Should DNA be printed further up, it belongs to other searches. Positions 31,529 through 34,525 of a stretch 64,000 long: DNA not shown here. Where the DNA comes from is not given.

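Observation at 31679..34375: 898-aa protein: secretion-type helical N-terminus but a cell-surface-anchor-like C-terminus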

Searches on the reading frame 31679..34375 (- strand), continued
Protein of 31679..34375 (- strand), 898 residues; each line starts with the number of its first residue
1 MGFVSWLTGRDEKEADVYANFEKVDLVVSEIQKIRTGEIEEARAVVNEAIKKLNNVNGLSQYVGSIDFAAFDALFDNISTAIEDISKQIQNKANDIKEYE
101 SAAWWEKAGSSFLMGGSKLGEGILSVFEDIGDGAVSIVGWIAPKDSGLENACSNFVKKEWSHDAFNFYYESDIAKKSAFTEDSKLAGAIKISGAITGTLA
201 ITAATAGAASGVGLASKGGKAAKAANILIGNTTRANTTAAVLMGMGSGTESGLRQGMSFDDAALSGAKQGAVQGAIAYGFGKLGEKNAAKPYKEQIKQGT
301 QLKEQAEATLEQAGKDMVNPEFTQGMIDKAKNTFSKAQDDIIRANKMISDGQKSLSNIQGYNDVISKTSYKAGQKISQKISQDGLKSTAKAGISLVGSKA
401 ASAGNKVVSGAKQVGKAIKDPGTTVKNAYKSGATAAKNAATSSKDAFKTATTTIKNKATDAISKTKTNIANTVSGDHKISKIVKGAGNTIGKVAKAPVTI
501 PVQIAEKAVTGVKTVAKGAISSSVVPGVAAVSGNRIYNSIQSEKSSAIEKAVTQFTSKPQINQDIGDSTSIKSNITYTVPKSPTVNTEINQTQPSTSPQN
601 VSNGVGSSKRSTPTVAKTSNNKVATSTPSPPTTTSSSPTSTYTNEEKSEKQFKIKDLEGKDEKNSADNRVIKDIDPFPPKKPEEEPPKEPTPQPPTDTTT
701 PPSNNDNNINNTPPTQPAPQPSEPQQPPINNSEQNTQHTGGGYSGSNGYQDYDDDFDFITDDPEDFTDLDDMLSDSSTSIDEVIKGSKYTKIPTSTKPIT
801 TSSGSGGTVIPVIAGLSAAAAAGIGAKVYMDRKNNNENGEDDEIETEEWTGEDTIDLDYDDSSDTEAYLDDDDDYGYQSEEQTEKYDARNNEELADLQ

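Call 19: find_related_loci(query=A1, collection=genome_contigs, flank=10000)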
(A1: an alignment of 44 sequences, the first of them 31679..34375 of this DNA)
Query A1 (898 aa) in genome_contigs; peptide patterns used: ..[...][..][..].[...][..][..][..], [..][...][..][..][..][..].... (x = any residue, [..] = any of these).
189 stretches matched a pattern; 55 encode a relative of the query (tblastn E <= 1e-3); 51 distinct loci.
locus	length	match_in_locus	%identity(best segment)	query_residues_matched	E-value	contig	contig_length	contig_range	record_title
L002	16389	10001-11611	46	1-571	6e-137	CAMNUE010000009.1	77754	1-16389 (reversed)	MAG: uncultured bacterium isolate SRR19792995_bin.67_metawrap_v1.3_MAG genome assembly, contig: ERZ12290371_415, whole g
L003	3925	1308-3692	45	1-898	3e-111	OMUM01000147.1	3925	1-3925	uncultured bacterium isolate hRUG889 genome assembly, contig: NODE_34607_length_3925_cov_5.19302, whole genome shotgun s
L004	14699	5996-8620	58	1-898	0e+0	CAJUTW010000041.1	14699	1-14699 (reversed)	MAG TPA_asm: uncultured Bacilli bacterium isolate MGBC165561 genome assembly, contig: MGBC165561.41, whole genome shotgu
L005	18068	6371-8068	38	1-603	2e-101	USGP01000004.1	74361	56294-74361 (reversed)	uncultured Tenericutes bacterium isolate UMGS1700 genome assembly, contig: NODE_140_length_74361_cov_4.535112, whole gen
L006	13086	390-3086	39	1-839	7e-91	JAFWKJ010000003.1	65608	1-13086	MAG: Bacilli bacterium isolate RGIG5819 Sheep_Ileum.Co__c112823, whole genome shotgun sequence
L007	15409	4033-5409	42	2-454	1e-88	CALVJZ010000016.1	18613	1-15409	MAG: uncultured Bacilli bacterium isolate BRZ_PS__bin38 genome assembly, contig: BRZ_PS__NODE_3580_length_18613_cov_6.86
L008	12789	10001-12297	38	1-898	9e-83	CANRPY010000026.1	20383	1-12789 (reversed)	MAG: uncultured Bacilli bacterium isolate Lapin-018__bin50 genome assembly, contig: Lapin-018__NODE_2243_length_20383_co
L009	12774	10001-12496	49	3-898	7e-80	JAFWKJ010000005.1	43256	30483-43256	MAG: Bacilli bacterium isolate RGIG5819 Sheep_Ileum.Co__c193984, whole genome shotgun sequence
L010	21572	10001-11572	36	1-502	2e-76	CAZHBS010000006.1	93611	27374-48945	MAG TPA_asm: uncultured Muribaculaceae bacterium isolate SRP287540_co1_193 genome assembly, contig: NODE_146_length_9361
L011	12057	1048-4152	35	2-524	1e-75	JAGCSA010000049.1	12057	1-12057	MAG: Bacilli bacterium isolate RGIG10070 Yak_Rumen-1__c2033303, whole genome shotgun sequence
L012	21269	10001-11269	42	1-393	4e-75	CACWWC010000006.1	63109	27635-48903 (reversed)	MAG: uncultured Erysipelotrichaceae bacterium isolate RUG10970 genome assembly, contig: RUG10970_asm_6, whole genome sho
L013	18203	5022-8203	36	3-898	5e-67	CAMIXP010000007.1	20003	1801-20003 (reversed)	MAG: uncultured Bacillales bacterium isolate SRR12081302_bin.69_metaWRAP_v1.3_MAG genome assembly, contig: ERZ12289775.4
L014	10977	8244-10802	34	2-898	1e-65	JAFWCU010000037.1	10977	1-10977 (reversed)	MAG: Clostridia bacterium isolate RGIG5622 Sheep_Duodenum-3__c712053, whole genome shotgun sequence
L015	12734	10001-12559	34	2-898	2e-65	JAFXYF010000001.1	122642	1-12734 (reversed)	MAG: Bacilli bacterium isolate RGIG6854 Sheep_Rumen-4__c49370, whole genome shotgun sequence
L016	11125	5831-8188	38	1-898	4e-65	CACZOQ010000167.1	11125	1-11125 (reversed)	MAG: uncultured Erysipelotrichaceae bacterium isolate RUG12809 genome assembly, contig: RUG12809_asm_167, whole genome s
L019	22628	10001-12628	42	1-898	1e-60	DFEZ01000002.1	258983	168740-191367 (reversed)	MAG TPA_asm: Bacillales bacterium UBA3789 UBA3789_contig_7269, whole genome shotgun sequence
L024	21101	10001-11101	34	6-374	3e-46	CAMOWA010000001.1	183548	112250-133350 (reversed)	MAG: uncultured Bacillales bacterium isolate SRR873602_bin.104_metaWRAP_v1.3_MAG genome assembly, contig: NODE_49_length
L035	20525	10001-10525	48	736-898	2e-24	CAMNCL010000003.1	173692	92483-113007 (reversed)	MAG: uncultured Bacillales bacterium isolate SRR1222429_bin.142_metaWRAP_v1.3_MAG genome assembly, contig: NODE.56_lengt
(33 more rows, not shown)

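Call 28: search_protein_families(library=pfam, proteins=[L035:5099-6652:+, L035:6800-7096:+, L035:7113-7409:+, L035:7502-9058:+, L035:9074-10528:+, L035:10875-11612:+, L035:11663-12526:+, L035:12571-14406:+, L035:15486-18440:+, L035:14482-15162:+], max_evalue=0.01)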
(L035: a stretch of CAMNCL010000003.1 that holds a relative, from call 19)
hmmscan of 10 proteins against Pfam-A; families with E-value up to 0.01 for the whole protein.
L035:5099-6652:+ (517 aa): 5 families
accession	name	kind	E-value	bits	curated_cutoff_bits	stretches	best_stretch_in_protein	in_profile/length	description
PF05872.18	HerA_C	-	5.6e-186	619.5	22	1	11-504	7-490/502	Helicase HerA-like C-terminal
PF01935.23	DUF87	-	7.8e-08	33.1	23.2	1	13-151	8-132/220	Helicase HerA, central domain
PF01580.24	FtsK_SpoIIIE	-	0.001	19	24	1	4-45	17-59/221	FtsK/SpoIIIE family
PF13401.12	AAA_22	-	0.0014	19.4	27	0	24-62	4-42/130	AAA domain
PF13604.12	AAA_30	-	0.0081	16.4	27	1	22-59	15-52/191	AAA domain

L035:6800-7096:+ (98 aa): 1 family
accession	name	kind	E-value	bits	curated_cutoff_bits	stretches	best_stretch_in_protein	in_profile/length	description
PF06013.18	WXG100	-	3.2e-05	24.5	27.3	1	9-90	5-84/86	Proteins of 100 residues with WXG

L035:7113-7409:+ (98 aa): 1 family
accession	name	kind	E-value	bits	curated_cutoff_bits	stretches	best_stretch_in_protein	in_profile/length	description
PF06013.18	WXG100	-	2.1e-08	34.8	27.3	1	5-88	4-85/86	Proteins of 100 residues with WXG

L035:7502-9058:+ (518 aa): 0 families

L035:9074-10528:+ (484 aa): 0 families

L035:10875-11612:+ (245 aa): 3 families
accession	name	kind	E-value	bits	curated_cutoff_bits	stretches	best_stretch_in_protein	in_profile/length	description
PF08282.18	Hydrolase_3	-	2.5e-26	93.4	20.9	2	20-121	1-100/255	haloacid dehalogenase-like hydrolase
PF05116.19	S6PP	-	6.6e-12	46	20.3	1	18-227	3-217/247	Sucrose-6F-phosphate phosphohydrolase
PF02358.22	Trehalose_PPase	-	0.0022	17.6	27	1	129-221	117-212/235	Trehalose-phosphatase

L035:11663-12526:+ (287 aa): 0 families

L035:12571-14406:+ (611 aa): 9 families
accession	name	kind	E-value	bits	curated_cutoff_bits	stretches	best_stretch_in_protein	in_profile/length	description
PF00009.33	GTP_EFTU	-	6.9e-52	176.2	26.5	1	9-201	3-187/188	Elongation factor Tu GTP binding domain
PF21018.2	BipA_C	-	3.6e-46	155.9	23.8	1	490-597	2-109/110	TypA/BipA C-terminal domain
PF00679.30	EFG_C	-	1.6e-22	79.8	27.9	1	402-481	3-83/89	Elongation factor G C-terminus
PF03144.31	GTP_EFTU_D2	-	1.3e-14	54.8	30.3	1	225-295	1-73/73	Elongation factor Tu domain 2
PF22042.2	EF-G_D2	-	9.5e-12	45.3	27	1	220-296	11-83/84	Elongation factor G domain 2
PF01926.29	MMR_HSR1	-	1.9e-05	25.2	21.9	1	51-133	25-113/113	50S ribosome-binding GTPase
PF14492.12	EFG_III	-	0.00013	22.4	27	1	335-387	19-73/75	Elongation Factor G, domain III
PF00025.27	Arf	-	0.0013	18.7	22.3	1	59-151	45-142/174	ADP-ribosylation factor family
PF02421.24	FeoB_N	-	0.0031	17.5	27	0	57-143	32-124/156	Ferrous iron transport protein B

L035:15486-18440:+ (984 aa): 5 families
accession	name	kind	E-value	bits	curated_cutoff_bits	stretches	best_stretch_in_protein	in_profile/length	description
PF07733.18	DNA_pol3_alpha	-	5.8e-98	328.1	23.9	1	239-494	2-259/260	Bacterial DNA polymerase III alpha NTPase domain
PF17657.6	DNA_pol3_finger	-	8.5e-62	207.8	22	1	498-659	1-164/166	Bacterial DNA polymerase III alpha subunit finger domain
PF02811.25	PHP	-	9e-21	75.3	26.4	1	6-115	3-123/164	PHP domain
PF14579.12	HHH_6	-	4.5e-18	65.7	25.6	1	734-822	1-90/90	Helix-hairpin-helix motif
PF01336.31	tRNA_anti-codon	-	8.2e-10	38.9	27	1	912-977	7-75/75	OB-fold nucleic acid binding domain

L035:14482-15162:+ (226 aa): 0 families

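Call 29: search_protein_families(library=pfam, proteins=[L024:13035-13541:+, L024:13525-14253:+, L019:13568-14443:+, L024:4989-5993:+, L024:15421-15981:+, L019:15733-16476:+, L035:2744-3931:+, L035:3924-5027:+], max_evalue=0.01)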
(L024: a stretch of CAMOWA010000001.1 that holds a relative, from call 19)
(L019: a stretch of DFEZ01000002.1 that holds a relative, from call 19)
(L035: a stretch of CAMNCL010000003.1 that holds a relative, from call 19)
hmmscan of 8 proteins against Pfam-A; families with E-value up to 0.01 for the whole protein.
L024:13035-13541:+ (168 aa): 1 family
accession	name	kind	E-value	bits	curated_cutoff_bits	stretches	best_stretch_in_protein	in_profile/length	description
PF21692.3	Talin_R4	-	0.00079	20.1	27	1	72-161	35-122/126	Talin, R4 domain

L024:13525-14253:+ (242 aa): 0 families

L019:13568-14443:+ (291 aa): 0 families

L024:4989-5993:+ (334 aa): 4 families
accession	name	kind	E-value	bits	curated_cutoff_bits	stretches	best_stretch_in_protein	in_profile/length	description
PF00534.26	Glycos_transf_1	-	1e-21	77.7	26.4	1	149-304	1-160/172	Glycosyl transferases group 1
PF13692.12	Glyco_trans_1_4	-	2.4e-15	57.5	27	1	164-300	2-142/142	Glycosyl transferases group 1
PF13439.12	Glyco_transf_4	-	2.4e-12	47.7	28.5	1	43-141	72-169/170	Glycosyltransferase Family 4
PF13524.12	Glyco_trans_1_2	-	3.3e-07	30.8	25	1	180-301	4-115/144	Glycosyl transferase-like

L024:15421-15981:+ (186 aa): 1 family
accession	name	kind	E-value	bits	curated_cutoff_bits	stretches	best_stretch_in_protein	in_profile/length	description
PF06941.18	NT5C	-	1.4e-20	74.3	24.8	1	4-179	4-171/180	5' nucleotidase, deoxy (Pyrimidine), cytosolic type C protein (NT5C)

L019:15733-16476:+ (247 aa): 2 families
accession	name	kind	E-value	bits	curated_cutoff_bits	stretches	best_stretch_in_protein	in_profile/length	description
PF01966.28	HD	-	6.4e-16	59.1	22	1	26-140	3-114/116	HD domain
PF08668.18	HDOD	-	4.8e-05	23.4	22.9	1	25-67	96-136/196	HDOD domain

L035:2744-3931:+ (395 aa): 1 family
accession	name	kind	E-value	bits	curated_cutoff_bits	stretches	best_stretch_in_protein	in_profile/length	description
PF01996.21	F420_ligase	-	1.5e-55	188.5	25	1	10-387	1-218/218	F420-0:Gamma-glutamyl ligase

L035:3924-5027:+ (367 aa): 6 families
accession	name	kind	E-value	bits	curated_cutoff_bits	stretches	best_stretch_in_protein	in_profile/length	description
PF00535.33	Glycos_transf_2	-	8.3e-10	39.3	23.3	1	11-129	2-128/168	Glycosyl transferase family 2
PF07719.23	TPR_2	-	1.2e-05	25.5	27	0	319-348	4-33/34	Tetratricopeptide repeat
PF13704.12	Glyco_tranf_2_4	-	0.00047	21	27.5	1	16-93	1-82/98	Glycosyl transferase family 2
PF13431.12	TPR_17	-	0.00079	20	24.4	1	186-218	1-33/34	Tetratricopeptide repeat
PF12895.13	ANAPC3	-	0.0038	17.9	27.2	0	187-257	12-76/82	Anaphase-promoting complex, cyclosome, subunit 3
PF13374.12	TPR_10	-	0.0064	16.9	27.5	0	240-265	5-30/42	Tetratricopeptide repeat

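Call 81: predict_structure(alignment_id=A1)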
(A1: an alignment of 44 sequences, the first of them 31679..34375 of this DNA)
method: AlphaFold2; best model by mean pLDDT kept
length: 898 residues; sequences in the alignment: 44
mean_pLDDT: 58.8   pTM: 0.45
mean pLDDT of the five models: 58.8, 55.8, 54.4, 54.0, 51.1
residues with pLDDT >= 90: 91; 70-90: 246; 50-70: 112; < 50: 449
segments of 3 or more residues with pLDDT < 50: 388-462, 468-524, 551-612, 617-678, 683-685, 697-825, 838-870, 873-888
pLDDT, mean of each block of 10 residues (from residue 1): 78 83 86 85 88 83 80 81 82 87 88 89 86 88 84 88 86 89 84 78 68 54 55 80 89 90 91 82 81 92 97 95 94 96 95 82 64 68 57 37 34 32 38 38 37 43 46 39 40 33 32 38 50 66 57 42 36 38 34 34 33 44 38 37 35 38 40 43 52 47 41 41 35 32 34 31 35 43 43 39 35 35 52 51 40 39 41 43 45 61
secondary structure, 60 per line:
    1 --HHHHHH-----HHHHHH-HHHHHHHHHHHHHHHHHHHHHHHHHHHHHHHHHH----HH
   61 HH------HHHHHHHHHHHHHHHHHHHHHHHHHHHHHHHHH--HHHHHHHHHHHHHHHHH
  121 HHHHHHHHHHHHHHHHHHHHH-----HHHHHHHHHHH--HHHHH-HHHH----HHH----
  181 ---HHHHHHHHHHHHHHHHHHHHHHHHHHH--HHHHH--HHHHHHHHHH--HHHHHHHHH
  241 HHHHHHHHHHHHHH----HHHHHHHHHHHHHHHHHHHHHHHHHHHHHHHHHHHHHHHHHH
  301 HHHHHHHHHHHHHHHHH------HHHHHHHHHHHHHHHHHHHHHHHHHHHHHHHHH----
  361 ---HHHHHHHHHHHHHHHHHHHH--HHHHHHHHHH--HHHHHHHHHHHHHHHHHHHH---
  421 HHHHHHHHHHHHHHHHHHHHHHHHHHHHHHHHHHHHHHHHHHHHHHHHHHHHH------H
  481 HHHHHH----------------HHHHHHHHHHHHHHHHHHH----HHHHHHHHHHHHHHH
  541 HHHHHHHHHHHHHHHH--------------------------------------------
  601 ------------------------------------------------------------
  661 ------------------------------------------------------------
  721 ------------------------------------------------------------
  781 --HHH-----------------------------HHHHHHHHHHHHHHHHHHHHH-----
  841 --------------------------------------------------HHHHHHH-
elements in order (helices of 4 or more, strands of 3 or more residues): H3-8 H14-19 H21-54 H59-62 H69-101 H104-141 H147-157 H160-164 H166-169 H184-210 H213-217 H220-229 H232-254 H259-317 H324-356 H364-383 H386-395 H398-417 H421-473 H480-486 H503-521 H526-556 H815-835 H891-897
